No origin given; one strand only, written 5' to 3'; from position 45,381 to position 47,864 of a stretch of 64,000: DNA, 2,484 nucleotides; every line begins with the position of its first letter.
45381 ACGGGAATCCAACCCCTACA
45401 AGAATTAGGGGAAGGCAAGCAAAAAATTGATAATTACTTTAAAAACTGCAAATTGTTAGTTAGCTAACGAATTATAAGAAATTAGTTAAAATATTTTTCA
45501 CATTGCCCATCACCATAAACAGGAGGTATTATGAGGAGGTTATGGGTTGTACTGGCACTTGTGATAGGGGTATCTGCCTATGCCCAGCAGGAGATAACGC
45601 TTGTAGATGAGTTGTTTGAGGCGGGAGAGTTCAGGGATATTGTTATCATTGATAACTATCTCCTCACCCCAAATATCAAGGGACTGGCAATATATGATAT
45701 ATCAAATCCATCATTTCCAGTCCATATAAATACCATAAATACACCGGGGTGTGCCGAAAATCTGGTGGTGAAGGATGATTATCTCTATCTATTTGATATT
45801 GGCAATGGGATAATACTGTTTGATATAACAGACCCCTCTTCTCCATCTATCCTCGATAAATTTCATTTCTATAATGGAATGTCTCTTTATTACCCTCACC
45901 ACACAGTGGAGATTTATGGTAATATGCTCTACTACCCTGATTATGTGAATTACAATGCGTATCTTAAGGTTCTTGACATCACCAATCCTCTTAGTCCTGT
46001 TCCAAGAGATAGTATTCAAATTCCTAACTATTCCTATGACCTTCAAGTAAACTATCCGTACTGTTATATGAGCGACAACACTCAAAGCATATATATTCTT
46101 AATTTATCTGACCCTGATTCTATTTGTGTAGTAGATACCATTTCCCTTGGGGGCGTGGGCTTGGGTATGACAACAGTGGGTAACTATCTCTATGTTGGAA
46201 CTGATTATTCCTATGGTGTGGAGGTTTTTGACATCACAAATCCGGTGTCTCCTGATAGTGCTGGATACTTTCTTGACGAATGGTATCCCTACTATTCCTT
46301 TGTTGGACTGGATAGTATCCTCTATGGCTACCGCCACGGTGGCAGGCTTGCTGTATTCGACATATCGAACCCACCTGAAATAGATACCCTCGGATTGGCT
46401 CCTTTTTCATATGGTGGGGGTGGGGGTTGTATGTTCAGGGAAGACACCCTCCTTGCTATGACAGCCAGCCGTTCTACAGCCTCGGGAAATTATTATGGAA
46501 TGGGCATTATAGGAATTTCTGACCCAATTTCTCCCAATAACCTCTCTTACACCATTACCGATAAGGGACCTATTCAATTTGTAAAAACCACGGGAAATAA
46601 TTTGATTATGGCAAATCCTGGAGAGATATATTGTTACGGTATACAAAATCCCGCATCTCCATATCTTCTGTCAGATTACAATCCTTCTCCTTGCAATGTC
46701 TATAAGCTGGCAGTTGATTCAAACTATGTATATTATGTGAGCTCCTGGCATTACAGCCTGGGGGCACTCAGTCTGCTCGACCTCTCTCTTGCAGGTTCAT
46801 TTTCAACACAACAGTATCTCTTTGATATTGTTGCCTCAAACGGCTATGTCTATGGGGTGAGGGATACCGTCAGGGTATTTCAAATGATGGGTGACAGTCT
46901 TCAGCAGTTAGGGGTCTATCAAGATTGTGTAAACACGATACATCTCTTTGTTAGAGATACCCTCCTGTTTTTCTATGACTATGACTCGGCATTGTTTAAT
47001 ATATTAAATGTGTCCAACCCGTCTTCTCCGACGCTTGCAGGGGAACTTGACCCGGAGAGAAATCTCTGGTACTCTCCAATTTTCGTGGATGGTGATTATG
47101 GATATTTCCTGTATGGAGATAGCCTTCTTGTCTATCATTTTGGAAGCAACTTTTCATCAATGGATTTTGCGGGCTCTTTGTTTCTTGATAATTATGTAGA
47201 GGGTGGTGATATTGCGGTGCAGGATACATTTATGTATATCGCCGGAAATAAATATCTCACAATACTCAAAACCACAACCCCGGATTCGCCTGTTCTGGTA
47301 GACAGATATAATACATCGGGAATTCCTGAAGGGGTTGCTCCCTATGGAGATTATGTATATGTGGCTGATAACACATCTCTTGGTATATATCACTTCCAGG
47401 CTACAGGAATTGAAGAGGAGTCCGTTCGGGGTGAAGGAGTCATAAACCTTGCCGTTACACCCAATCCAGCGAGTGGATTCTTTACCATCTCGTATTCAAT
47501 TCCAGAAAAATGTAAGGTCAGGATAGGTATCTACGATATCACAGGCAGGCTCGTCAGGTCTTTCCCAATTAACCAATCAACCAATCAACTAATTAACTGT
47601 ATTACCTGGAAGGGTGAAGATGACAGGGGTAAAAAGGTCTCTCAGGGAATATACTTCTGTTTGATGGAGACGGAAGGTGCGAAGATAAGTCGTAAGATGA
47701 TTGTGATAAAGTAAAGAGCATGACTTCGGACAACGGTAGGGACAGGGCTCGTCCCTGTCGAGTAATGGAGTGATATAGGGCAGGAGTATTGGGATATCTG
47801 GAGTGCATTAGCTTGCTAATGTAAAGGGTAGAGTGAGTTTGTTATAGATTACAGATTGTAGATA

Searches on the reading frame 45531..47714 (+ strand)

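Call 50: search_protein_families(library=pfam, proteins=[window:45531-47714:+], max_evalue=0.0001)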
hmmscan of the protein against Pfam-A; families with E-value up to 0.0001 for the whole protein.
window:45531-47714:+ (727 aa): 2 families
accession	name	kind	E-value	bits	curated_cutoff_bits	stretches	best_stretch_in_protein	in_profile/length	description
PF08309.17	LVIVD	-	2.1e-16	59.4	20.2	1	72-107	1-36/42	LVIVD repeat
PF18962.6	Por_Secre_tail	-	4.1e-09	37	27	1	644-725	3-75/75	Secretion system C-terminal sorting domain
